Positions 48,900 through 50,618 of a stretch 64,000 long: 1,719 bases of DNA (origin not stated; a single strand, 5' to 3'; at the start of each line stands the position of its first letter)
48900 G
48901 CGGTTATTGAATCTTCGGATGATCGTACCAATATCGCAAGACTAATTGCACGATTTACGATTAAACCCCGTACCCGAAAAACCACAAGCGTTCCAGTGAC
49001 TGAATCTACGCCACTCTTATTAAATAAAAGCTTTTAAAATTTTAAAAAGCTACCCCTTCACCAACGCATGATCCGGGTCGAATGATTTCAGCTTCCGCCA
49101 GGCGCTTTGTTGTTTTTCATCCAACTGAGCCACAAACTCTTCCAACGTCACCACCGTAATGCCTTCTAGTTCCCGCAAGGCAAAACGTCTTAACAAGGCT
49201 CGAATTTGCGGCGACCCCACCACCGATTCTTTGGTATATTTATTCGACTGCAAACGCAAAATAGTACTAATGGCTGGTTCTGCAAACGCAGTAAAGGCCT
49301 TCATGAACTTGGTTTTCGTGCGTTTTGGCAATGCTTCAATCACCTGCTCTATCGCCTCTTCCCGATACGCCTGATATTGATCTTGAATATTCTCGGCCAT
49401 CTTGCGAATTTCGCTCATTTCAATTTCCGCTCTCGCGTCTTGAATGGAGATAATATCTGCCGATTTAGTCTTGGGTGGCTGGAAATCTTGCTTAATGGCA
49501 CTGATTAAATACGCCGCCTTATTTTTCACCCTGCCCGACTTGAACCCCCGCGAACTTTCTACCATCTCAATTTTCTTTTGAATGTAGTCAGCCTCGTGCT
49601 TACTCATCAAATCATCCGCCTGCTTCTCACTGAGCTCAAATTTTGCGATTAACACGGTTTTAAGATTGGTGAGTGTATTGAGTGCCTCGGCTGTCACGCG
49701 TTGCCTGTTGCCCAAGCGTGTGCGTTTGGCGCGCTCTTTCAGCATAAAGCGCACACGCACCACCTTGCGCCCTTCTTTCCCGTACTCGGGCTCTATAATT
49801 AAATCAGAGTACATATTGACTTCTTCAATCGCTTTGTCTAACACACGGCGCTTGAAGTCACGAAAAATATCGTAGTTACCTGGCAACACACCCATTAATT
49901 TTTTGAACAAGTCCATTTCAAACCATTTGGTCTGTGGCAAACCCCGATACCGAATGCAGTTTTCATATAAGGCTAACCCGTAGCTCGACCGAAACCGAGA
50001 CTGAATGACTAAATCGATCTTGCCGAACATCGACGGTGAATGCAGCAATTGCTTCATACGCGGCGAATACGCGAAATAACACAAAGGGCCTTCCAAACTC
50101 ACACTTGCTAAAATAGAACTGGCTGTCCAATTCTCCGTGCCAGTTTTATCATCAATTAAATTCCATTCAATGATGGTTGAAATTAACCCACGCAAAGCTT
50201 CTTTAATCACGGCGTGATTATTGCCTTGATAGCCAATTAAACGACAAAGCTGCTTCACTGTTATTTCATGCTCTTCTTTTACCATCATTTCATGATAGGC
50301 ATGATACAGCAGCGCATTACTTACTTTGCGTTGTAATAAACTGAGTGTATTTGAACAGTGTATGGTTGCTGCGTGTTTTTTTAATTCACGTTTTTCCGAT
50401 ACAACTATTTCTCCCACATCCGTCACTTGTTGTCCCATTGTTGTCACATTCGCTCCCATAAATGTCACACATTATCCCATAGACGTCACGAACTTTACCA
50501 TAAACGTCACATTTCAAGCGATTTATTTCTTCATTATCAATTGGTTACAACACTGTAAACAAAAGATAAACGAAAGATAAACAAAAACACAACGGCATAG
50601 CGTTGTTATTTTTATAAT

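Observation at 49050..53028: Complete plasmid-type minimal replicon embedded among core metabolic and flagellar genes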

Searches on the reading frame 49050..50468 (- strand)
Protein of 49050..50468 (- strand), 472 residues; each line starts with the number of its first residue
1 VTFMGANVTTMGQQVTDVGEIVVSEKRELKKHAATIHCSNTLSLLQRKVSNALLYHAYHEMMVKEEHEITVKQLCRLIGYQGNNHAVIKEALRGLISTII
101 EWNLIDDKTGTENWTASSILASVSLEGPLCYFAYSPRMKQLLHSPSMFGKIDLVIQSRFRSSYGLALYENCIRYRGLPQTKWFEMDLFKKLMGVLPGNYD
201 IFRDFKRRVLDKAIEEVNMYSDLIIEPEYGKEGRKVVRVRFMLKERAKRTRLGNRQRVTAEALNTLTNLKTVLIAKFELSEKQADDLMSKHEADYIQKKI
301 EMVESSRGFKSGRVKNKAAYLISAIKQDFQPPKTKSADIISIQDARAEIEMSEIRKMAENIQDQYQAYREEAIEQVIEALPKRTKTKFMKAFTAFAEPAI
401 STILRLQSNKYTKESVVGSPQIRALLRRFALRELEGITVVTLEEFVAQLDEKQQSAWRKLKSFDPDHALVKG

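Call 3: search_protein_families(library=pfam, proteins=[window:49050-50468:-], max_evalue=0.01)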
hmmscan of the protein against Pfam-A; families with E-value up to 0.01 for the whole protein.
window:49050-50468:- (472 aa): 4 families
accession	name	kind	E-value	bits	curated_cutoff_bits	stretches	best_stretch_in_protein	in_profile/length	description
PF01051.27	Rep3_N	-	1.9e-15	57.9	22.4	1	29-171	2-140/141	Initiator Replication protein, WH1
PF21205.3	Rep3_C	-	1.3e-14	54.6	21.1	1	185-241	2-57/59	Initiator Rep protein, WH2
PF07526.16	POX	-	0.0062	17.5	27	0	301-403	43-125/134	Associated with HOX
PF17832.7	Pre-PUA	-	0.0074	17.3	23.5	0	347-379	11-42/86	Pre-PUA-like domain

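Call 7: search_dna_similar(query=window:49050-50468:-, collection=plasmids, mode=protein, max_rows=25)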
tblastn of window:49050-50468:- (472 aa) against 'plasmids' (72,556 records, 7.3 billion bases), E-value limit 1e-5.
Records with a match: 2086; places in all: 2198; records where one place covers at least 80% of the query: 42.
Best place of each record, by identity: <60% 2086.
By first word of the organism name: Acinetobacter 859; Klebsiella 272; Burkholderia 75; Pseudomonas 66; Phaeobacter 61; Psychrobacter 54; Paracoccus 51; Escherichia 51; Cupriavidus 35; Paraburkholderia 31; and 130 more.
By predicted mobility (MOB-suite, as given by PLSDB): non-mobilizable 1040; conjugative 525; mobilizable 521.
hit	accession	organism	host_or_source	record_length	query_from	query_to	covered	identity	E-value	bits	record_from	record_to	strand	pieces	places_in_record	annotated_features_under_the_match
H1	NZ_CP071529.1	Legionella lytica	Acanthamoeba castellanii,bacterial ...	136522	28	414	82%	41.8%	1e-90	308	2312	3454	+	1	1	replication initiation protein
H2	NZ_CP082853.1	Legionella anisa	-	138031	11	405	84%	40.3%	2e-85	294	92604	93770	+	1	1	replication initiation protein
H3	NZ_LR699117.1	Aquicella lusitana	Borehole HDN1, spa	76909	28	395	78%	42.7%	1e-94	320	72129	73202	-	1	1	replication initiation protein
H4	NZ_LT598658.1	Legionella pneumophila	Homo sapiens,clinical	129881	18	405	82%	40.5%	2e-84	291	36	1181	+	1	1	replication initiation protein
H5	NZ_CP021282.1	Legionella pneumophila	Homo sapiens,human lung tissue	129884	18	405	82%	40.5%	2e-84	291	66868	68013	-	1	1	replication initiation protein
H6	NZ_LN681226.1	Legionella hackeliae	-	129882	18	405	82%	40.5%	2e-84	291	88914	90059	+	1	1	replication initiation protein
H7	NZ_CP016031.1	Legionella pneumophila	Isolate,clinical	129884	18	405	82%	40.5%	2e-84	291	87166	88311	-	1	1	replication initiation protein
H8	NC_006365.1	Legionella pneumophila str. Paris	-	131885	18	405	82%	40.5%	2e-84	291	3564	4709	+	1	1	replication initiation protein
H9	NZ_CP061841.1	Legionella pneumophila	pure culture,drinking water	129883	18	395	80%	40.7%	2e-84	291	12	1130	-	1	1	none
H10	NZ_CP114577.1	Legionella pneumophila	cell culture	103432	28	405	80%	40.6%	2e-82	285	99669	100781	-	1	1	replication initiation protein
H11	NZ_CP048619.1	Legionella pneumophila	-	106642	28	405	80%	40.6%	2e-82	285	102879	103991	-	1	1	replication initiation protein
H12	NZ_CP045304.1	Legionella longbeachae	Homo sapiens,Sputum sample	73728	11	394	81%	39.5%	3e-93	316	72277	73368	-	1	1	replication initiation protein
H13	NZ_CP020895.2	Legionella longbeachae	Homo sapiens,Respiratory sample - sputum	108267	11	394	81%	39.5%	3e-92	313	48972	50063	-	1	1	replication initiation protein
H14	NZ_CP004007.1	Legionella oakridgensis ATCC 33761 = DSM 21215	-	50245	11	339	70%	44.6%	7e-85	292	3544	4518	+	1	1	replication initiation protein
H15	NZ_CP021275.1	Legionella pneumophila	Homo sapiens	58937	11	339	70%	44.3%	3e-85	293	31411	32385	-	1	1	replication initiation protein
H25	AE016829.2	Coxiella burnetii RSA 493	-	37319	22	334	66%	45.1%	2e-82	285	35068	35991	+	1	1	plasmid replication initiation protein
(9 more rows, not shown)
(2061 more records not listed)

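Call 8: find_related_loci(query=window:49050-50468:-, collection=genome_contigs, flank=10000)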
Query window:49050-50468:- (472 aa) in genome_contigs; peptide patterns used: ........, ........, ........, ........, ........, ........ (x = any residue, [..] = any of these).
37 stretches matched a pattern; 6 encode a relative of the query (tblastn E <= 1e-3); 6 distinct loci.
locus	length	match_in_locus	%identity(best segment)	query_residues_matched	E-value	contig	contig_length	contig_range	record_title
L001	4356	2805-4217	64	1-471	0e+0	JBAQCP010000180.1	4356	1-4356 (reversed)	MAG: Gammaproteobacteria bacterium isolate MFD12018_ilm_asm_bin15 k127_34032, whole genome shotgun sequence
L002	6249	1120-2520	65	1-471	0e+0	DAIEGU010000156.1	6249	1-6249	MAG TPA_asm: Gammaproteobacteria bacterium isolate clean993 k141_3434394, whole genome shotgun sequence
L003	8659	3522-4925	64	1-470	0e+0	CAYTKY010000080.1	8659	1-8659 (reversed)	MAG TPA_asm: uncultured Coxiellaceae bacterium isolate SRP242652_co2_202 genome assembly, contig: NODE_8689_length_8659_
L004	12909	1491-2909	63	1-471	0e+0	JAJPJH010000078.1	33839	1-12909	MAG: Gammaproteobacteria bacterium isolate Centralia_MAG_445 k107_11175175, whole genome shotgun sequence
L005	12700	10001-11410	62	3-471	0e+0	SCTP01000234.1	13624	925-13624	MAG: Gammaproteobacteria bacterium isolate FW301-02_bin.23 FW301-02_bin.23-61140, whole genome shotgun sequence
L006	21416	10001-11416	63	7-471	0e+0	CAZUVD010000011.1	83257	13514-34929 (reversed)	MAG TPA_asm: uncultured Coxiellaceae bacterium isolate SRP286056_co2_302 genome assembly, contig: NODE_280_length_83257_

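Call 14: find_homologous_proteins(query=window:49050-50468:-, max_evalue=1e-20)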
Query window:49050-50468:- (472 aa): 925 proteins with E <= 1e-20 among 8000 candidates; the best 120 are listed.
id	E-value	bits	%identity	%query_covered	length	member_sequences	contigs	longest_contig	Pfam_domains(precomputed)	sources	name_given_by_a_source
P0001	1.0e-289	979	95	99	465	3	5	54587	PF01051.28,PF21205.4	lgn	-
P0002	2.9e-239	812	80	98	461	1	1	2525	PF01051.28,PF21205.4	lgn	-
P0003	2.3e-226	770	75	98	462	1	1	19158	PF01051.28,PF21205.4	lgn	-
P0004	4.8e-209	713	68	98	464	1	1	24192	PF01051.28,PF21205.4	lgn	-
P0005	1.2e-205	702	66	98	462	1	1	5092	PF01051.28,PF21205.4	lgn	-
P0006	3.2e-204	697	65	99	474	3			PF01051.28,PF21205.4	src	-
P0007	5.1e-204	696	67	98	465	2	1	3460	PF01051.28,PF21205.4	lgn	-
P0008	1.3e-203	695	66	98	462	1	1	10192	PF01051.28,PF21205.4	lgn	-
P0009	2.7e-203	694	67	97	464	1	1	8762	PF01051.28,PF21205.4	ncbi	-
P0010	1.5e-202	691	66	98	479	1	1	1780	PF01051.28,PF21205.4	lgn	-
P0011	3.1e-202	690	66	99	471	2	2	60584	PF01051.28,PF21205.4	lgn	-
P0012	1.2e-201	688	67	98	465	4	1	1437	PF01051.28,PF21205.4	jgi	jgi:hypothetical protein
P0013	3.4e-201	687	67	98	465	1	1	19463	PF01051.28,PF21205.4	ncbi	-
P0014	3.7e-201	687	65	99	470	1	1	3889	PF01051.28,PF21205.4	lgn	-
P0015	5.9e-201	686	64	99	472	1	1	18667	PF01051.28,PF21205.4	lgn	-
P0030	4.9e-199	680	66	98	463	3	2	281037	PF01051.28,PF21205.4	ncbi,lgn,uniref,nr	ncbi:replication initiation protein [Aquicella lusitana]|uniref:Replication initiator protein n=1 Ta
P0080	3.2e-194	664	64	98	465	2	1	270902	PF01051.28,PF21205.4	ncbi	-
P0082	6.8e-194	663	64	98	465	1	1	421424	PF01051.28,PF21205.4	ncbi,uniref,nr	ncbi:hypothetical protein AQUSIP_26380 [Aquicella siphonis]|uniref:Initiator Rep protein WH1 domain-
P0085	1.0e-193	662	63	98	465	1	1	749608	PF01051.28,PF21205.4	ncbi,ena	-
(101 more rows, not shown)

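Call 15: find_encoding_contigs(protein=P0082, flank=10000, max_places=3)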
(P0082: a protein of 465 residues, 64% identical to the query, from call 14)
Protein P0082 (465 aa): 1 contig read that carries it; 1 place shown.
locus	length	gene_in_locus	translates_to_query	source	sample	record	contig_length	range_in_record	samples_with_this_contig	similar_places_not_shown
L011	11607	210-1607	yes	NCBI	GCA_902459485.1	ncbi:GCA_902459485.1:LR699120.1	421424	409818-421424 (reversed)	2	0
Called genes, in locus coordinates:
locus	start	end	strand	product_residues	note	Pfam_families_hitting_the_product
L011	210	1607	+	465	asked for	PF01051:Rep3_N, PF21205:Rep3_C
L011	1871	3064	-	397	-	PF17785:PUA_3, PF10672:Methyltrans_SAM, PF02475:TRM5-TYW2_MTfase, PF03602:Cons_hypoth95, PF09445:Methyltransf_15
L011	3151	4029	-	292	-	-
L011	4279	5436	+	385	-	PF02771:Acyl-CoA_dh_N, PF02770:Acyl-CoA_dh_M, PF00441:Acyl-CoA_dh_1, PF08028:Acyl-CoA_dh_2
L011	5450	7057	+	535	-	PF03255:ACCA, PF01039:Carboxyl_trans, PF06833:MdcE (faint)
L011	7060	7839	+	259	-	PF00378:ECH_1, PF16113:ECH_2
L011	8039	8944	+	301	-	PF00682:HMGL-like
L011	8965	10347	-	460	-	PF00324:AA_permease, PF03845:Spore_permease (weak), PF13520:AA_permease_2, PF13906:AA_permease_C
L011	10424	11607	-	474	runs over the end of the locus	PF00171:Aldedh, PF05893:LuxC (weak)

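Call 16: find_encoding_contigs(protein=P0030, flank=10000, max_places=3)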
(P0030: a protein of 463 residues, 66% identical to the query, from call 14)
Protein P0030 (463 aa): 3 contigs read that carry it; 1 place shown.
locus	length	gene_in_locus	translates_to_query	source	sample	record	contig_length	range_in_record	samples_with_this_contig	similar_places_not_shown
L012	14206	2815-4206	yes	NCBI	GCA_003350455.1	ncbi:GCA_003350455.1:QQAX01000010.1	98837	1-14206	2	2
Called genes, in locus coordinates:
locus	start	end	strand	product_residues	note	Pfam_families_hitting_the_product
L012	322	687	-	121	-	-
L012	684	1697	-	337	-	PF02195:ParB_N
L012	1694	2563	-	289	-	PF01656:CbiA, PF02374:ArsA_ATPase (weak), PF13614:AAA_31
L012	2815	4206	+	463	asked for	PF01051:Rep3_N, PF21205:Rep3_C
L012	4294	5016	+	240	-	PF00106:adh_short, PF08659:KR (weak), PF13561:adh_short_C2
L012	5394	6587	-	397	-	PF17785:PUA_3, PF10672:Methyltrans_SAM, PF02475:TRM5-TYW2_MTfase (weak), PF03602:Cons_hypoth95, PF05175:MTS (weak), PF09445:Methyltransf_15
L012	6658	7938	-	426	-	-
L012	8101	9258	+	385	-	PF02771:Acyl-CoA_dh_N, PF02770:Acyl-CoA_dh_M, PF00441:Acyl-CoA_dh_1, PF08028:Acyl-CoA_dh_2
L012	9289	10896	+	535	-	PF01039:Carboxyl_trans, PF03255:ACCA, PF06833:MdcE (faint)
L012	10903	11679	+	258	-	PF00378:ECH_1, PF16113:ECH_2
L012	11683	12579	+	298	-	PF00682:HMGL-like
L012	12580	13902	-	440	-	-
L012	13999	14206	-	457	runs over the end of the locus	PF00324:AA_permease, PF13520:AA_permease_2, PF13906:AA_permease_C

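Call 41: search_protein_families(library=pfam, proteins=[L006:6099-6950:+, L006:5005-5841:-, L006:4633-5004:-, L006:3655-4623:-, L006:1923-3650:+, L006:612-1352:+, L005:5833-7389:-, L005:5076-5828:+, L005:4649-5059:+, L005:3758-4555:-], max_evalue=0.001)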
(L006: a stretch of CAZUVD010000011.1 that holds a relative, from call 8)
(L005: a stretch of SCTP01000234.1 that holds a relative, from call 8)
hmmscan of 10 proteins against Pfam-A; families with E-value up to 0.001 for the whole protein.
L006:6099-6950:+ (283 aa): 1 family
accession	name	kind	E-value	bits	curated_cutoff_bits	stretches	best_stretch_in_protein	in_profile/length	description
PF03734.19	YkuD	-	1.5e-13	52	23.4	1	120-236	2-139/146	L,D-transpeptidase catalytic domain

L006:5005-5841:- (278 aa): 1 family
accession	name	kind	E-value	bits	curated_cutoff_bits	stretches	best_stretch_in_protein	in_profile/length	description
PF01925.25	TauE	-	8.1e-50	170.1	32.6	1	10-269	1-237/237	Sulfite exporter TauE/SafE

L006:4633-5004:- (123 aa): 1 family
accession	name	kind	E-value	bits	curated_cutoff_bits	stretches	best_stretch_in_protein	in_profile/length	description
PF07843.16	DUF1634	-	1.8e-18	66.9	27.5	1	13-118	1-100/102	Protein of unknown function (DUF1634)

L006:3655-4623:- (322 aa): 0 families

L006:1923-3650:+ (575 aa): 5 families
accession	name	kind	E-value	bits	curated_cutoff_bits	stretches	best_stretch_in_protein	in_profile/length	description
PF07167.19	PhaC_N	-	1.8e-56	191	23.7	1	83-252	1-173/173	Poly-beta-hydroxybutyrate polymerase (PhaC) N-terminus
PF12551.13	PHBC_N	-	6.7e-14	51.9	25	1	5-45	3-43/43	Poly-beta-hydroxybutyrate polymerase N terminal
PF00561.26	Abhydrolase_1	-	2.6e-12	47.4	25.8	1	245-469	16-218/245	alpha/beta hydrolase fold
PF12697.13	Abhydrolase_6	-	0.00011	23.4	26.3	1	268-493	42-207/217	Alpha/beta hydrolase family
PF00975.26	Thioesterase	-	0.00098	19.8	26.4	0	288-366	56-131/226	Thioesterase domain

L006:612-1352:+ (246 aa): 8 families
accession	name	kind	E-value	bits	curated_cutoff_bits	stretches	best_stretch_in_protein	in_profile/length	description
PF00106.31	adh_short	-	1.8e-60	204.2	26.6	1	4-197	1-193/195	short chain dehydrogenase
PF13561.12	adh_short_C2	-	4.6e-60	203.6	27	1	15-242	8-234/236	Enoyl-(Acyl carrier protein) reductase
PF08659.16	KR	-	5.8e-25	88.7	22.6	1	6-181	3-173/180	KR domain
PF01370.27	Epimerase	-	4.6e-09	36.5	20.9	1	6-171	1-160/240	NAD dependent epimerase/dehydratase family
PF16363.11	GDP_Man_Dehyd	-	7.4e-07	29.4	27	1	7-77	1-76/332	GDP-mannose 4,6 dehydratase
PF13460.12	NAD_binding_10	-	8.8e-05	22.9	27.2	1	10-224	1-180/184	NAD(P)H-binding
PF23441.1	SDR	-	0.0002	21.3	27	1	155-244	165-256/258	SDR-like rossmann domain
PF02719.21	Polysacc_synt_2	-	0.00025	20.8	20.2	1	7-77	2-78/293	Polysaccharide biosynthesis protein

L005:5833-7389:- (518 aa): 2 families
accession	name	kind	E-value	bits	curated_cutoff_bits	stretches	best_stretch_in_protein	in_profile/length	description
PF13520.12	AA_permease_2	-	1.5e-46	159.7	27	1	18-431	2-408/427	Amino acid permease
PF00324.27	AA_permease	-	3.1e-34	118.9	24.6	1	22-484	2-457/470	Amino acid permease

L005:5076-5828:+ (250 aa): 2 families
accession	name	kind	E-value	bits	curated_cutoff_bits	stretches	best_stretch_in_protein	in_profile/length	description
PF13620.12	CarboxypepD_reg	-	1.5e-07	32.1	32.3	1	29-96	2-71/82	Carboxypeptidase regulatory-like domain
PF13715.12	CarbopepD_reg_2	-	2.4e-05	24.7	32.2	1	35-88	7-59/88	CarboxypepD_reg-like domain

L005:4649-5059:+ (136 aa): 1 family
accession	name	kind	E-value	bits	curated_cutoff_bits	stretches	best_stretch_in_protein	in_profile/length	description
PF00072.30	Response_reg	-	1.1e-08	35.6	30.2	1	10-102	1-81/111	Response regulator receiver domain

L005:3758-4555:- (265 aa): 2 families
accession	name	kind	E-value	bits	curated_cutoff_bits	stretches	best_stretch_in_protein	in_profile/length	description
PF00149.33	Metallophos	-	5.6e-17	63.2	21.5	1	7-197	1-190/191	Calcineurin-like phosphoesterase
PF12850.12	Metallophos_2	-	3.3e-08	34.1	27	1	9-200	3-121/154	Calcineurin-like phosphoesterase superfamily domain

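Call 47: search_protein_families(library=ncbifam, proteins=[window:49050-50468:-], max_evalue=0.001)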
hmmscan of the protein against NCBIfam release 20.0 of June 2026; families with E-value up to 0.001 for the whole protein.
window:49050-50468:- (472 aa): 2 families
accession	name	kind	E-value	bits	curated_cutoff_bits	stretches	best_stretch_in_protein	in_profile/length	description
NF038290.1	repM_Acin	exception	4.9e-23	81.9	250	1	84-296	62-276/304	replication initiation protein RepM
NF010305.0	PRK13742.1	equivalog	9.4e-06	25.1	342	1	148-250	146-249/251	replication initiation protein RepE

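Call 53: find_encoding_contigs(protein=P0085, flank=10000, max_places=2)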
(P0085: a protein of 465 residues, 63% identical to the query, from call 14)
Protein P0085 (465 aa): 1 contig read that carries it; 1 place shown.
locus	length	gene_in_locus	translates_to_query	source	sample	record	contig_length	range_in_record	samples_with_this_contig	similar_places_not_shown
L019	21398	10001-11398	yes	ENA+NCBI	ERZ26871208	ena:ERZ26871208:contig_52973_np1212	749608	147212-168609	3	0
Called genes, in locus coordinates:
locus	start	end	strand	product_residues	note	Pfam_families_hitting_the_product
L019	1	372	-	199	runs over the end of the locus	-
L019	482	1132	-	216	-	-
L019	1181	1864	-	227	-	PF13505:OMP_b-brl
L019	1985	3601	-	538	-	PF27266:CBUA0006_C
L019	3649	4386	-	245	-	-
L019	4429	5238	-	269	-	-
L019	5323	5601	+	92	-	PF00078:RVT_1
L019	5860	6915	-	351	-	-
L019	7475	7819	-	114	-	-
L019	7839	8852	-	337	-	PF02195:ParB_N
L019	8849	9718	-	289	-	PF01656:CbiA, PF02374:ArsA_ATPase (weak), PF13614:AAA_31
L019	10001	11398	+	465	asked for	PF01051:Rep3_N, PF21205:Rep3_C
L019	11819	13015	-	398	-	PF17785:PUA_3, PF10672:Methyltrans_SAM, PF02475:TRM5-TYW2_MTfase, PF05175:MTS (weak), PF03602:Cons_hypoth95, PF09445:Methyltransf_15 (weak)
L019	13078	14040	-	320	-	-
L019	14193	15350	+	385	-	PF02771:Acyl-CoA_dh_N, PF02770:Acyl-CoA_dh_M, PF00441:Acyl-CoA_dh_1, PF08028:Acyl-CoA_dh_2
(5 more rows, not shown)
